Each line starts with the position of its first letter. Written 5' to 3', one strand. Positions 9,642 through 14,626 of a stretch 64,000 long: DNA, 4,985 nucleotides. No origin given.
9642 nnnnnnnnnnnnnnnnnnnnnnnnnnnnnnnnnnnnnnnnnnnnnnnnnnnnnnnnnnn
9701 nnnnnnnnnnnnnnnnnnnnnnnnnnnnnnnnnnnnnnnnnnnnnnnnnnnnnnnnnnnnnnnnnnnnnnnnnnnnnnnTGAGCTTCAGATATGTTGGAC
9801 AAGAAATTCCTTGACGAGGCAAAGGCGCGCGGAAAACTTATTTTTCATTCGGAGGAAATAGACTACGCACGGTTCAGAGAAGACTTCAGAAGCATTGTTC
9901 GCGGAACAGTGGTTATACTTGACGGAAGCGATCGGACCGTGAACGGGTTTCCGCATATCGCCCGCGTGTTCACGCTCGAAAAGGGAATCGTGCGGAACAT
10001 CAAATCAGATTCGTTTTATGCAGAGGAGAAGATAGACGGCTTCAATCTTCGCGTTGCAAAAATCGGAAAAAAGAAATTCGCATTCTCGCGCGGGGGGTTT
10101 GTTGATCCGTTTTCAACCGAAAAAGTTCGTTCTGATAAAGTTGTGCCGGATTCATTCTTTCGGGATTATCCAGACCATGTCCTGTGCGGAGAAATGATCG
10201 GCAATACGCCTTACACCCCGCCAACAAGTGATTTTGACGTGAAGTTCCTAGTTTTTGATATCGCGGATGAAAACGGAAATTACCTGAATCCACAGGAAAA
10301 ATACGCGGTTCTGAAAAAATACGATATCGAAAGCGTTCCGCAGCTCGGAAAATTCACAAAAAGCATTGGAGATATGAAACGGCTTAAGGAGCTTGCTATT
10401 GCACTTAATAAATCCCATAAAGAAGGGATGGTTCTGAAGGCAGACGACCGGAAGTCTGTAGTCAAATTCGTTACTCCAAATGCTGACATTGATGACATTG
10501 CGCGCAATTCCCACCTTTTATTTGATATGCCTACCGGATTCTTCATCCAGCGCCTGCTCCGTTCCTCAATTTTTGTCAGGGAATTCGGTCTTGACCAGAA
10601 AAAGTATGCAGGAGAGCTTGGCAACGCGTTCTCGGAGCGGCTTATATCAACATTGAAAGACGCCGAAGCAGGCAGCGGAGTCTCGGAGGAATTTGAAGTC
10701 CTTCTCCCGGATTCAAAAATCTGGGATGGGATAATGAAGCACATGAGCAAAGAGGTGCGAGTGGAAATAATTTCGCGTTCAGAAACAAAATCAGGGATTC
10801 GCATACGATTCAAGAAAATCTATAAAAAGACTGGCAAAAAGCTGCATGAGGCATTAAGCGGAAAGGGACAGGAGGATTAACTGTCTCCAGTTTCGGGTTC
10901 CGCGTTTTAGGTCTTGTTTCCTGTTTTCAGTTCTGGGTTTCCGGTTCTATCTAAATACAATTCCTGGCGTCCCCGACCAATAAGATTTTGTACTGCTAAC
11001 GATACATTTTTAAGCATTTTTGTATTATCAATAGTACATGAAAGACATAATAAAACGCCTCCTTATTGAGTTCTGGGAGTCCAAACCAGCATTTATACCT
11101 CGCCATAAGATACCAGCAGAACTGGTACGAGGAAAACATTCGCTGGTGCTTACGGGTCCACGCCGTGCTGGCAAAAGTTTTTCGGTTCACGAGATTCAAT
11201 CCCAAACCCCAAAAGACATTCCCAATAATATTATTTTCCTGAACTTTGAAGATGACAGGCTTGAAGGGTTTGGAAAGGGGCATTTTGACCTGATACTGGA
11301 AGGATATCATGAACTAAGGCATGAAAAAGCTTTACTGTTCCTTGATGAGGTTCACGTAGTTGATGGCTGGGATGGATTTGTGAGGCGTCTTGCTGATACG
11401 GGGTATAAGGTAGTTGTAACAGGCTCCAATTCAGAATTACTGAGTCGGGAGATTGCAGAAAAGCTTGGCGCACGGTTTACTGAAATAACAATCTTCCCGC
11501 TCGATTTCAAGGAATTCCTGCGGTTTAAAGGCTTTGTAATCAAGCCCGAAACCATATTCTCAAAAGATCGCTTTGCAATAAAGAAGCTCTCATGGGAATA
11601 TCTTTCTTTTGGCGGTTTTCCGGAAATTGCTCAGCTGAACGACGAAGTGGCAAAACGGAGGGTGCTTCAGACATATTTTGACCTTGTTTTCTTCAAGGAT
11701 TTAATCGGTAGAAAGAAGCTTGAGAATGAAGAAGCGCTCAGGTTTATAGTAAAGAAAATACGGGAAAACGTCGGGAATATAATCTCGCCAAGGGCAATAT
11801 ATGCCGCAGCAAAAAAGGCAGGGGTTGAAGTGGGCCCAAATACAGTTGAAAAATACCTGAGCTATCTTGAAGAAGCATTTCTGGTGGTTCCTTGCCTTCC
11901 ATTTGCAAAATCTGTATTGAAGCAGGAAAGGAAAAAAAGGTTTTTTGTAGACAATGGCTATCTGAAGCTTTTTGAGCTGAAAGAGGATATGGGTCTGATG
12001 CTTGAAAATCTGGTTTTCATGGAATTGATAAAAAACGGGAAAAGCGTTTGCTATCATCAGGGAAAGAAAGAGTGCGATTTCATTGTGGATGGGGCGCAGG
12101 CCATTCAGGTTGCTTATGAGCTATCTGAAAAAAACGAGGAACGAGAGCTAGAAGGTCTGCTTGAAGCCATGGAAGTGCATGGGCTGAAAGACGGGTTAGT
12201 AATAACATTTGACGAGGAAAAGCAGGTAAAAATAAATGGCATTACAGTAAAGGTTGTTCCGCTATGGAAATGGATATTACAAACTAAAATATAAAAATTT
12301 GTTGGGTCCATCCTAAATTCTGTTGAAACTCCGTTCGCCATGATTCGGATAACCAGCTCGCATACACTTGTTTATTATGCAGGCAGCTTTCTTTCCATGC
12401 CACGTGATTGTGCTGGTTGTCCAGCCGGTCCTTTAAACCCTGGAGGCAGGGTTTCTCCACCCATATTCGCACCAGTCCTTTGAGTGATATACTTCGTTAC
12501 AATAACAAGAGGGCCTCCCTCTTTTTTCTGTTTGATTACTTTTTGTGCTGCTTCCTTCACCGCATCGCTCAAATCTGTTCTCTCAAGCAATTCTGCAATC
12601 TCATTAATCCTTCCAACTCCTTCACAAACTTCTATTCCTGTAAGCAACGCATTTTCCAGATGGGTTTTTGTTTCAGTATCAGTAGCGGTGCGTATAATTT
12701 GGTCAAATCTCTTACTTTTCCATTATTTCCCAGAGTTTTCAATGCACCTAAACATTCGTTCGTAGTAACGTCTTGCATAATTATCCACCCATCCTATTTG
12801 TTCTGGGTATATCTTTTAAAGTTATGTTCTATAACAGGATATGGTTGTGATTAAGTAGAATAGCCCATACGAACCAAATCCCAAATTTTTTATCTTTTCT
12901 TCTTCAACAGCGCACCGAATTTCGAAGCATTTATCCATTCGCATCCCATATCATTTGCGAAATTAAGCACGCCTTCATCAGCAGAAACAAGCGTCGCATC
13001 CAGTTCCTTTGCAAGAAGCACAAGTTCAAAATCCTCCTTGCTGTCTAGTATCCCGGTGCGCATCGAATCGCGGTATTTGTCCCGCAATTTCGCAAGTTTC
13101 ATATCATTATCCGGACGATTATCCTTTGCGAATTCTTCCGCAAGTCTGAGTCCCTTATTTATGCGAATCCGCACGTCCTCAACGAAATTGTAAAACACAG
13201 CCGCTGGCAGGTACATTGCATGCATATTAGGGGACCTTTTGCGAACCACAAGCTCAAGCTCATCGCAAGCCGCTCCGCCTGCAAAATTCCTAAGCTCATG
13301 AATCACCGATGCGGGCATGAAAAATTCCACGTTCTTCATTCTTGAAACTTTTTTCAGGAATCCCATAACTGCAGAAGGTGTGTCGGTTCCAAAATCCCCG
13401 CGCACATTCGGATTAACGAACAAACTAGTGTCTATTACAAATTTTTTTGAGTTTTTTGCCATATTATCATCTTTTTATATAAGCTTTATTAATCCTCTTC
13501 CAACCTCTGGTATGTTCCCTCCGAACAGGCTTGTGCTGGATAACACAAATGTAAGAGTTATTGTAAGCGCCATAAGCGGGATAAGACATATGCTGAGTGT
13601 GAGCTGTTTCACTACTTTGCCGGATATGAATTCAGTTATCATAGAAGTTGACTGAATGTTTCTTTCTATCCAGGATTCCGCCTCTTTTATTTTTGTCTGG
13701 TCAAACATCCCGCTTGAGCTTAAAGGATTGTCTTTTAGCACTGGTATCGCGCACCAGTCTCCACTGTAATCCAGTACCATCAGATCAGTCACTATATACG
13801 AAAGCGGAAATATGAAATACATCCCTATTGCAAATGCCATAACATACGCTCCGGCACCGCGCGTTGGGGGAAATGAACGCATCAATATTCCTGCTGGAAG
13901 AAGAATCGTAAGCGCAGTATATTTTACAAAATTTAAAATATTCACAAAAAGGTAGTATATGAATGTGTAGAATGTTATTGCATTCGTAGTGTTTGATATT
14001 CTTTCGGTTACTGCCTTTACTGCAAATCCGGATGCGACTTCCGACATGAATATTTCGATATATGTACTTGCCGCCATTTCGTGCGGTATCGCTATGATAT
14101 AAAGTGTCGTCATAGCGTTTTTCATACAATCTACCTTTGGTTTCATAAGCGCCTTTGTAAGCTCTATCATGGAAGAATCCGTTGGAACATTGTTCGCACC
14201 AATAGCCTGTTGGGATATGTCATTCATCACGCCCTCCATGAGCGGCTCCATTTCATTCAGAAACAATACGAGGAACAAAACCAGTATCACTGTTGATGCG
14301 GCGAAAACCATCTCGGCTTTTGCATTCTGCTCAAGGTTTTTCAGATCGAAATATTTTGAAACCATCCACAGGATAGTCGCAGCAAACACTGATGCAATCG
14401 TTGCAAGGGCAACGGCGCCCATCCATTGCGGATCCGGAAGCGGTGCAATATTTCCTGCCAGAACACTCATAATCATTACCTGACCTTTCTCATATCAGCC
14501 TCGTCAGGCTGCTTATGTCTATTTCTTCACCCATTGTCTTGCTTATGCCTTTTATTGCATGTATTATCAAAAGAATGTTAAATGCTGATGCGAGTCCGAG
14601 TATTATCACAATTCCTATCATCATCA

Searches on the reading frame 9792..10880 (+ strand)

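Call 7: search_protein_families(library=pfam, proteins=[window:9792-10880:+], max_evalue=0.01)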
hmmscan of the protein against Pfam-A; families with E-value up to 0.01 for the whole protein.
window:9792-10880:+ (362 aa): 3 families
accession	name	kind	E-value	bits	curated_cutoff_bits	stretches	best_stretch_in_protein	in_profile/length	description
PF09414.15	RNA_ligase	-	6.4e-21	75.7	27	1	74-226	2-170/171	RNA ligase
PF18330.7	Lig_C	-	7.6e-14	52.2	25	1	242-358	5-125/125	Ligase Pab1020 C-terminal region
PF01068.26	DNA_ligase_A_M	-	0.00087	19.5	26.2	0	55-149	2-94/204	ATP dependent DNA ligase domain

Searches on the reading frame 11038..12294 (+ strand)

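Call 7: search_protein_families(library=pfam, proteins=[window:11038-12294:+], max_evalue=0.01)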
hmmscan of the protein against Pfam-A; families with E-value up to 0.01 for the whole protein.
window:11038-12294:+ (418 aa): 3 families
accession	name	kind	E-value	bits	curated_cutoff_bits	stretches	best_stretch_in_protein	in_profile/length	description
PF13173.12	AAA_14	-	8.5e-32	110.3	27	1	35-161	4-129/129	AAA domain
PF13635.12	DUF4143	-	1.7e-12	47.8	28.1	1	221-354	3-149/160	Domain of unknown function (DUF4143)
PF13401.12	AAA_22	-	0.0016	19.2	27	0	32-68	4-39/130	AAA domain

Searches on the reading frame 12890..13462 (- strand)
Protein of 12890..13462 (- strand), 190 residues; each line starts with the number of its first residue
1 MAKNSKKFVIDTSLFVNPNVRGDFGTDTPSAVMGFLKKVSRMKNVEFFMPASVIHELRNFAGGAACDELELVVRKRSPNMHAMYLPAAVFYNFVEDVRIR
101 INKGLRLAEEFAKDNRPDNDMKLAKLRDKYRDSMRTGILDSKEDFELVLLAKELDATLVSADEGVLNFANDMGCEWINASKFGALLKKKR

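Call 7: search_protein_families(library=pfam, proteins=[window:12890-13462:-], max_evalue=0.01)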
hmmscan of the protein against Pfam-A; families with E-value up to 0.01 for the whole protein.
window:12890-13462:- (190 aa): 1 family
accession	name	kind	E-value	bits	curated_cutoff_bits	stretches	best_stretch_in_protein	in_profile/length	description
PF08745.17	PIN_5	-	5.6e-52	176.6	27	1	7-188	1-202/205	PINc domain ribonuclease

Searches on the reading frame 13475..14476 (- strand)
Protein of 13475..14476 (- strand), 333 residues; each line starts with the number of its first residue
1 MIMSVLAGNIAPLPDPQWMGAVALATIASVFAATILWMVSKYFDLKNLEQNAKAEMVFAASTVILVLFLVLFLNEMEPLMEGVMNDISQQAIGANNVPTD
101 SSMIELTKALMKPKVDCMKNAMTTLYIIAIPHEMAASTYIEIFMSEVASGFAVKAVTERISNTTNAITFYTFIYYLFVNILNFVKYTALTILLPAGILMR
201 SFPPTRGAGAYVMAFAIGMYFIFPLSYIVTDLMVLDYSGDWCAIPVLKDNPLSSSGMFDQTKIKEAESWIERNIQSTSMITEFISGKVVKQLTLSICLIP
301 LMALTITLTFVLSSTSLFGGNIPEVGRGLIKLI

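Call 7: search_protein_families(library=pfam, proteins=[window:13475-14476:-], max_evalue=0.01)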
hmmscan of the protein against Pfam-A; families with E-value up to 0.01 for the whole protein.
window:13475-14476:- (333 aa): 0 families

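Call 91: search_protein_families(library=pfam, alignment_id=A9, max_evalue=0.1)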
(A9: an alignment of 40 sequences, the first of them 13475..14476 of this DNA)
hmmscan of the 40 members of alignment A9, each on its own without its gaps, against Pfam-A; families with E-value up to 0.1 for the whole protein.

A. member 1, window:13475-14476:- (333 aa): 1 family
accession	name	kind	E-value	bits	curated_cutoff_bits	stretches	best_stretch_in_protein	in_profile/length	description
PF12226.14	Astro_capsid_p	-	0.025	14.2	25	1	116-179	98-161/363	Turkey astrovirus capsid protein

B. families by the number of members that match (of 40 scanned): 4 families
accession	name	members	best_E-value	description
PF15817.10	TMEM40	1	0.022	Transmembrane protein 40 family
PF12226.14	Astro_capsid_p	1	0.025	Turkey astrovirus capsid protein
PF25630.1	Phycodna_minor_capsid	1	0.034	Phycodnaviridae minor capsid protein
PF18936.5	DUF5684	1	0.056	Family of unknown function (DUF5684)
